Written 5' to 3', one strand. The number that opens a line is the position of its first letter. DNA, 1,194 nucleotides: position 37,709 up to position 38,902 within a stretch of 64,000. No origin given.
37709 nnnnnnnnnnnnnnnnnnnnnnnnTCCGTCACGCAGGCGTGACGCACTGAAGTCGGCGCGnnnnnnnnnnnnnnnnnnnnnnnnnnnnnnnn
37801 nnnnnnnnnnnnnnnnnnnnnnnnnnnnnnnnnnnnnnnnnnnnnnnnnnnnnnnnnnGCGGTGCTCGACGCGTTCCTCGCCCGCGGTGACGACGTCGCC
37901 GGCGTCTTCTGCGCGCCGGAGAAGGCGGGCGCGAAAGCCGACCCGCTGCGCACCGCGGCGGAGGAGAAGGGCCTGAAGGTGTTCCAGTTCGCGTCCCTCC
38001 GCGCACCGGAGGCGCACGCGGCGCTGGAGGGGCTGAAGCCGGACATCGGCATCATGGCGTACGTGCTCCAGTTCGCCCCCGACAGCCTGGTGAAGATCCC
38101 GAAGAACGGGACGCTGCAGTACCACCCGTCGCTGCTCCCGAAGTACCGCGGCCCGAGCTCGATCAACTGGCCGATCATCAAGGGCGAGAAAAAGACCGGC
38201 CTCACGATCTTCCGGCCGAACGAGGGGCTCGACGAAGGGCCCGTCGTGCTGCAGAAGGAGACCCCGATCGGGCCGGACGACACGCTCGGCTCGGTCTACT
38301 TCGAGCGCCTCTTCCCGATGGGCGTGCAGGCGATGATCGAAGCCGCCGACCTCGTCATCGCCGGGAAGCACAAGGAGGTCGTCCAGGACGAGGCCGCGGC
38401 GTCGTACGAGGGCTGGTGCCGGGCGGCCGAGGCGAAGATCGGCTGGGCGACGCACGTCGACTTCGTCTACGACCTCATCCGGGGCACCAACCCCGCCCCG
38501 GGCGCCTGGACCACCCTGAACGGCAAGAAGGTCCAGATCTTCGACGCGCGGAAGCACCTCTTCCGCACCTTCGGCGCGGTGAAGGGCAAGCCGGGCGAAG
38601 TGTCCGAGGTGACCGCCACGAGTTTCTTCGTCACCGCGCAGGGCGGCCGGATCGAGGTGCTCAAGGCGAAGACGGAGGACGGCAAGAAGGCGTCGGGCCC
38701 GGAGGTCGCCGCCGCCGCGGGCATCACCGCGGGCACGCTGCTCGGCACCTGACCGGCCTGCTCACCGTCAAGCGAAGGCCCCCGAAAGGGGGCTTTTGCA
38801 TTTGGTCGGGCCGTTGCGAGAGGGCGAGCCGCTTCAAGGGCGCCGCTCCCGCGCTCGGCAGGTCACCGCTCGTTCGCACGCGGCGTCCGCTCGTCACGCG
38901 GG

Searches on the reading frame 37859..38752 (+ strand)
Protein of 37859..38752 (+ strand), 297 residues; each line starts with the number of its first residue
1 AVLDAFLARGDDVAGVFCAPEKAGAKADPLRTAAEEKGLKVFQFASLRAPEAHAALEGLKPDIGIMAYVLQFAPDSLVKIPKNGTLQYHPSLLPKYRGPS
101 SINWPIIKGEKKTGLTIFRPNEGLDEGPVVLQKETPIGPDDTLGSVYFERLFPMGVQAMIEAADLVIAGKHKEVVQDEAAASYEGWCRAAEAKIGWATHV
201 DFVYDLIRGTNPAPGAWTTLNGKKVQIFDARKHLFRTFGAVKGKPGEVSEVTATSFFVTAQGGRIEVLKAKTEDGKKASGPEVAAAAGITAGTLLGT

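Call 9: search_protein_families(library=pfam, proteins=[window:37859-38752:+], max_evalue=0.001)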
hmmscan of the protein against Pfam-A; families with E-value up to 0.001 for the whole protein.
window:37859-38752:+ (297 aa): 2 families
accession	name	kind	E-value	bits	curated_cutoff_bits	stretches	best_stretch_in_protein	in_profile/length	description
PF00551.24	Formyl_trans_N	-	2.4e-28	99.6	26.1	1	19-161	42-179/181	Formyl transferase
PF02911.23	Formyl_trans_C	-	1.2e-14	54.7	21.1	1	189-284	4-96/100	Formyl transferase, C-terminal domain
